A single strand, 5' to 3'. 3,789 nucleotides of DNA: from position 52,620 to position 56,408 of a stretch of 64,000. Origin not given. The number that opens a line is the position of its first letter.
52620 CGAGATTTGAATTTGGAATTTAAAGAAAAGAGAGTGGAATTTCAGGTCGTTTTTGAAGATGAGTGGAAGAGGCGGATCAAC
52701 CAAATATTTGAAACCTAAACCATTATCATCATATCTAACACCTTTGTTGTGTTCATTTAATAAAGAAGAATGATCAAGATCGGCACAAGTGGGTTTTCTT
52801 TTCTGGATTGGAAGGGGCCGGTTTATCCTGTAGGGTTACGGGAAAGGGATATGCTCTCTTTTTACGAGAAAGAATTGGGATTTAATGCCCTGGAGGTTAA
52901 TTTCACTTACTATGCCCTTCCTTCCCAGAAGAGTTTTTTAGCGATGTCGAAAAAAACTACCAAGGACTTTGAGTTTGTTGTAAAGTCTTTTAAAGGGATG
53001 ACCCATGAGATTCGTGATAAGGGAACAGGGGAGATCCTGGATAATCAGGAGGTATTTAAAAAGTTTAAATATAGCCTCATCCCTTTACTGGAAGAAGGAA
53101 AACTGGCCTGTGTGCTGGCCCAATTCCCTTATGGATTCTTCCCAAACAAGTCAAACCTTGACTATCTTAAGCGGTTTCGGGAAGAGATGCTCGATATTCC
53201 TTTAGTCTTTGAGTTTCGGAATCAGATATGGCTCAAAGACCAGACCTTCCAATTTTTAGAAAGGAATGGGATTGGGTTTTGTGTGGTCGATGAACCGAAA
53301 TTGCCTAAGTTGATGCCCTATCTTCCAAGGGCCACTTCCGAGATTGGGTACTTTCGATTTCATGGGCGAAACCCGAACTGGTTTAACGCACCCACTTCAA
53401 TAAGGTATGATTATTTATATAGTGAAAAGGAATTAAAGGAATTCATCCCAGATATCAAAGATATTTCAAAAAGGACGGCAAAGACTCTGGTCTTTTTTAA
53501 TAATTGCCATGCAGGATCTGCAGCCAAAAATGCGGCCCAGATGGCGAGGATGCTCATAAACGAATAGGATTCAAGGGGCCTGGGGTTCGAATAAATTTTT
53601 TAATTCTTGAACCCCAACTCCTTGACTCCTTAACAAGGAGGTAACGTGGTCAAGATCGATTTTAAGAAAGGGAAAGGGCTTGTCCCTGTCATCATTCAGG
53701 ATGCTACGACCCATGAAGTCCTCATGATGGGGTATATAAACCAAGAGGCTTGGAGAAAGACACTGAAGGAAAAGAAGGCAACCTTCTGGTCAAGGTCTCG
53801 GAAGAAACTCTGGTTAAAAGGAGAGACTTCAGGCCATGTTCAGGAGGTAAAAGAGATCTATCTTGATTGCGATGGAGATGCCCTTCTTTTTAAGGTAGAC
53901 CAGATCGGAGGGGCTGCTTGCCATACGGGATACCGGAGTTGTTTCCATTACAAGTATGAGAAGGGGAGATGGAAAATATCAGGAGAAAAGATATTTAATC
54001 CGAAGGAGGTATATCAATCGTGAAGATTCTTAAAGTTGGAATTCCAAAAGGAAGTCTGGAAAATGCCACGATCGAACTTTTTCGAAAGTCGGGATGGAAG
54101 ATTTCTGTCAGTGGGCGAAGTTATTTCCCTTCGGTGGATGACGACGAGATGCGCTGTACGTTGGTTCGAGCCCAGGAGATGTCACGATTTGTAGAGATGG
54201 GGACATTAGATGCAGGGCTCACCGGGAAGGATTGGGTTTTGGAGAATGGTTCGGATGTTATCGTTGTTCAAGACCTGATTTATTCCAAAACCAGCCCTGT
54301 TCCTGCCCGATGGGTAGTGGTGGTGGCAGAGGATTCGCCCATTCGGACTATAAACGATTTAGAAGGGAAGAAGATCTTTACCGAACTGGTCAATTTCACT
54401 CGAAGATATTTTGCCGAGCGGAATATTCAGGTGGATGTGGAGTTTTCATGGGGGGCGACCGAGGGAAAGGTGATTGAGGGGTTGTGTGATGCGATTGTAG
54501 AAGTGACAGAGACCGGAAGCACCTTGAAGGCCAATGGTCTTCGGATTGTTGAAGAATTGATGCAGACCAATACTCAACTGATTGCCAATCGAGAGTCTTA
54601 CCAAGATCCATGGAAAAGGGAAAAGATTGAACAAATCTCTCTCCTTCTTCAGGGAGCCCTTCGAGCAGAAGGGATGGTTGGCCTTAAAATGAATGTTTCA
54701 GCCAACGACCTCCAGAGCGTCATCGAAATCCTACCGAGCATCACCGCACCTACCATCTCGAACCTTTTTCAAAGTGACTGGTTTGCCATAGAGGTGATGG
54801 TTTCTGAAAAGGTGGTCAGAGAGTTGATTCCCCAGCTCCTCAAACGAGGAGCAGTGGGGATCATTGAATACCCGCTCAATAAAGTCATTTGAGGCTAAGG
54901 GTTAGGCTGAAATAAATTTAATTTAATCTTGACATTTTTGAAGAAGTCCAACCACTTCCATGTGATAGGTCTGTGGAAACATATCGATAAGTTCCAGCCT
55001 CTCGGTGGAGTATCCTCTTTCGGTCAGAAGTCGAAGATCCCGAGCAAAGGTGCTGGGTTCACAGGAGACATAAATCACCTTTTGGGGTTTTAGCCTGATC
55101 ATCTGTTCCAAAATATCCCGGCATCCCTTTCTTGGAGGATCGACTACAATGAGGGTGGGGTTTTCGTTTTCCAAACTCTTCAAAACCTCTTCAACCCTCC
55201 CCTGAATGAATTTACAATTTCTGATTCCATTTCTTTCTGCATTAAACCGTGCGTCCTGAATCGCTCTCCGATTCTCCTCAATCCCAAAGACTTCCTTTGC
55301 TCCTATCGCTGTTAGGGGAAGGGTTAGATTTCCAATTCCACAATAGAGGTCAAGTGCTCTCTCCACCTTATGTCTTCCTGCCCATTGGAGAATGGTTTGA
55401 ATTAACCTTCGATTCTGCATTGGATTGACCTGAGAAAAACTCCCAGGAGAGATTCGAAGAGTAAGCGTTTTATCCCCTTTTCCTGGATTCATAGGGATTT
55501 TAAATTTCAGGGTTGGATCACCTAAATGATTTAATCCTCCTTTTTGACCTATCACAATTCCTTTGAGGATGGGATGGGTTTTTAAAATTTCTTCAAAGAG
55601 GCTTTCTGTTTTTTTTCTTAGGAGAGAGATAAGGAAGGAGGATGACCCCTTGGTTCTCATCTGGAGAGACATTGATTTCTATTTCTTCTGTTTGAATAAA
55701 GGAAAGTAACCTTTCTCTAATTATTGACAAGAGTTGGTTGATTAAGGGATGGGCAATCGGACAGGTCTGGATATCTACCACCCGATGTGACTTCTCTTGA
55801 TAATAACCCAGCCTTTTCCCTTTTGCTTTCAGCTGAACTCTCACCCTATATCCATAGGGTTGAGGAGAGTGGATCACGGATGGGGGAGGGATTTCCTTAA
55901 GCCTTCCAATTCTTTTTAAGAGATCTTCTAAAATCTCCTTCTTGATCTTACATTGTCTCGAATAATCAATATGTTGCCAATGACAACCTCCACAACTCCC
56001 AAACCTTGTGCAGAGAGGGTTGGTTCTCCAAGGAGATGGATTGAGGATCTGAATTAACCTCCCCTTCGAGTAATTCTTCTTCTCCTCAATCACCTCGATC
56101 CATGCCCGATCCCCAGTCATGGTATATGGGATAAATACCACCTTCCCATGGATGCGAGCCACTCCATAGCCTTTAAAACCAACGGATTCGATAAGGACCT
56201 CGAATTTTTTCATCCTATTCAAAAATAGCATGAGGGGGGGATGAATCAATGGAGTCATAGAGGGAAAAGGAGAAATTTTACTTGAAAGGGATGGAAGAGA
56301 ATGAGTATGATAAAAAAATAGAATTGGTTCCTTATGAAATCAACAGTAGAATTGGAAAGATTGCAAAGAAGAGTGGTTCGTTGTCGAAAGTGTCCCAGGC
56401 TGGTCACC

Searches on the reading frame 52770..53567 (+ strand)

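Call 9: search_protein_families(library=pfam, proteins=[window:52770-53567:+])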
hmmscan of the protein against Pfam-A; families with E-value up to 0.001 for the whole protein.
window:52770-53567:+ (265 aa): 1 family
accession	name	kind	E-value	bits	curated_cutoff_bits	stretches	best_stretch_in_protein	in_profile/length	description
PF01904.24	DUF72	-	6.7e-58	196.7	25.3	1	19-261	1-217/217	Protein of unknown function DUF72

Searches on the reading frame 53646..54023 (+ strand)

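Call 9: search_protein_families(library=pfam, proteins=[window:53646-54023:+])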
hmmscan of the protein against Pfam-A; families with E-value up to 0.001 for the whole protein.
window:53646-54023:+ (125 aa): 1 family
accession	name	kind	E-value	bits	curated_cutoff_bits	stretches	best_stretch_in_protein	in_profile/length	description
PF01502.23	PRA-CH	-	2.6e-36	123.7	27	1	27-101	1-74/74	Phosphoribosyl-AMP cyclohydrolase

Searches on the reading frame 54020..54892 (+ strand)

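Call 9: search_protein_families(library=pfam, proteins=[window:54020-54892:+])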
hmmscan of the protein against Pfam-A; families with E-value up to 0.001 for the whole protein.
window:54020-54892:+ (290 aa): 2 families
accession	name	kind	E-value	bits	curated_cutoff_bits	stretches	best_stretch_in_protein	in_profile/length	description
PF01634.23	HisG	-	8.4e-46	156.2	25.5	1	50-211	1-157/158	ATP phosphoribosyltransferase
PF08029.16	HisG_C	-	2.6e-23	82.3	23.5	1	216-288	1-73/73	HisG, C-terminal domain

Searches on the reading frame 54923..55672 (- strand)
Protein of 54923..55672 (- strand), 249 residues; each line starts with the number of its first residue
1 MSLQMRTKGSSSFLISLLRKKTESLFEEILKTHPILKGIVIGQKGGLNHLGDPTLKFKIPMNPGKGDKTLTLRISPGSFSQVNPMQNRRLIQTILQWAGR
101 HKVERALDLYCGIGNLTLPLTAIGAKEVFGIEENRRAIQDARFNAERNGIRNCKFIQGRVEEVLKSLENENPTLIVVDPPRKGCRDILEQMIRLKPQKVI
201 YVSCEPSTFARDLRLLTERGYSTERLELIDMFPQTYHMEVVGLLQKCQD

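Call 32: list_cluster_members(proteins=[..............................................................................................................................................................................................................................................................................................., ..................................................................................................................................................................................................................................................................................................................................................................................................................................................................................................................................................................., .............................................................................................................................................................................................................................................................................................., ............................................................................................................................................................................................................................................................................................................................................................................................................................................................, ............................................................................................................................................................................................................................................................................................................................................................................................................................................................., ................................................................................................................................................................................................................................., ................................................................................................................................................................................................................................, window:54923-55672:-, window:49618-49878:+, window:49891-50199:+])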
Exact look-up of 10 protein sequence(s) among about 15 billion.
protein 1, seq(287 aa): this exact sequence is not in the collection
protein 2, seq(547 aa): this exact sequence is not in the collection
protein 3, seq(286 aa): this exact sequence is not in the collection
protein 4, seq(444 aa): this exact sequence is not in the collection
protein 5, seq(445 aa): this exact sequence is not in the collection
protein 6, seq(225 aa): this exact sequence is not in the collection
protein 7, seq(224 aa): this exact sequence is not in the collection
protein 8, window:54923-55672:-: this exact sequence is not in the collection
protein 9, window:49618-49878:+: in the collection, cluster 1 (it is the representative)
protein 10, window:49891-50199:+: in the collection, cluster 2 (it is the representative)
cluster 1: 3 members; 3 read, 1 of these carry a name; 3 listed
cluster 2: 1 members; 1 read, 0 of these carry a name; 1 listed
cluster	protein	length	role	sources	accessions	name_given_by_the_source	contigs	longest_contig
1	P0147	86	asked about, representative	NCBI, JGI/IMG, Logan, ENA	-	-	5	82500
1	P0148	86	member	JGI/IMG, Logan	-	hypothetical protein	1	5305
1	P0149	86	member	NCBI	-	-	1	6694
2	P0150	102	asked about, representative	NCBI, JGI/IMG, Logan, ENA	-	-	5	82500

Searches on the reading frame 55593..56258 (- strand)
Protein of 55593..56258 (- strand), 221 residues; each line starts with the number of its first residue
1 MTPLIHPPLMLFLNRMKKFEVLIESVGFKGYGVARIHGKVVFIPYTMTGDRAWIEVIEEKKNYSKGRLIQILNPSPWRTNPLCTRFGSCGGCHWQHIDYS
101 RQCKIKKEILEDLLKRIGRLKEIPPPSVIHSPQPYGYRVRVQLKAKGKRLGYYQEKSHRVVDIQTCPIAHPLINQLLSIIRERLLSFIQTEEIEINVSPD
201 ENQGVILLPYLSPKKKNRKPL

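Call 20: find_encoding_contigs(protein=window:55593-56258:-, flank=10000, max_places=10)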
Protein window:55593-56258:- (221 aa): 4 contigs read that carry it; 4 places shown.
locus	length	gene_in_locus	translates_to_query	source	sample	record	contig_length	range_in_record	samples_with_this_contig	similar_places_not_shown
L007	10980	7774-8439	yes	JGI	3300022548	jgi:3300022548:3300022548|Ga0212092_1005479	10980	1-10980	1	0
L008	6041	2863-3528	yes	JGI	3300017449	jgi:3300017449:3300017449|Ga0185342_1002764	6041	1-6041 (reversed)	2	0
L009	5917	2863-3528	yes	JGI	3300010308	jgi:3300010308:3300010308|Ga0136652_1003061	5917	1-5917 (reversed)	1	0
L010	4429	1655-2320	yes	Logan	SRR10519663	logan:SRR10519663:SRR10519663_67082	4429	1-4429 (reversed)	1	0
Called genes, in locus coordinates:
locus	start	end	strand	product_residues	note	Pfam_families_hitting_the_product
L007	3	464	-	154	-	?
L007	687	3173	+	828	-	PF20437:LonC_helical, PF13654:AAA_32, PF20436:LonB_AAA-LID, PF05362:Lon_C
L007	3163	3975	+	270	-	PF04452:Methyltrans_RNA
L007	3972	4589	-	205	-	PF08534:Redoxin, PF00578:AhpC-TSA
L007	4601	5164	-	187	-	PF00578:AhpC-TSA, PF08534:Redoxin (weak), PF13905:Thioredoxin_8 (weak)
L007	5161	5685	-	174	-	PF00578:AhpC-TSA, PF08534:Redoxin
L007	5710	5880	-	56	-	-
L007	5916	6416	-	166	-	PF02915:Rubrerythrin, PF21349:RUBY_RBDX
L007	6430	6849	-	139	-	PF01475:FUR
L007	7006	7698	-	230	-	PF03167:UDG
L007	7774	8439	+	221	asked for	PF01938:TRAM, PF21579:PabTrmU54_TRAM_dom (weak)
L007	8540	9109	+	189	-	PF05958:tRNA_U5-meth_tr, PF03602:Cons_hypoth95, PF05175:MTS, PF13847:Methyltransf_31, PF13649:Methyltransf_25 (weak)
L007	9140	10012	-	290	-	PF01634:HisG, PF08029:HisG_C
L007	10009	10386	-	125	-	PF01502:PRA-CH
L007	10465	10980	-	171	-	?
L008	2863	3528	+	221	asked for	PF01938:TRAM, PF21579:PabTrmU54_TRAM_dom (weak)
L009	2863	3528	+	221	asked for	PF01938:TRAM, PF21579:PabTrmU54_TRAM_dom (weak)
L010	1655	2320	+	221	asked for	PF01938:TRAM, PF21579:PabTrmU54_TRAM_dom (weak)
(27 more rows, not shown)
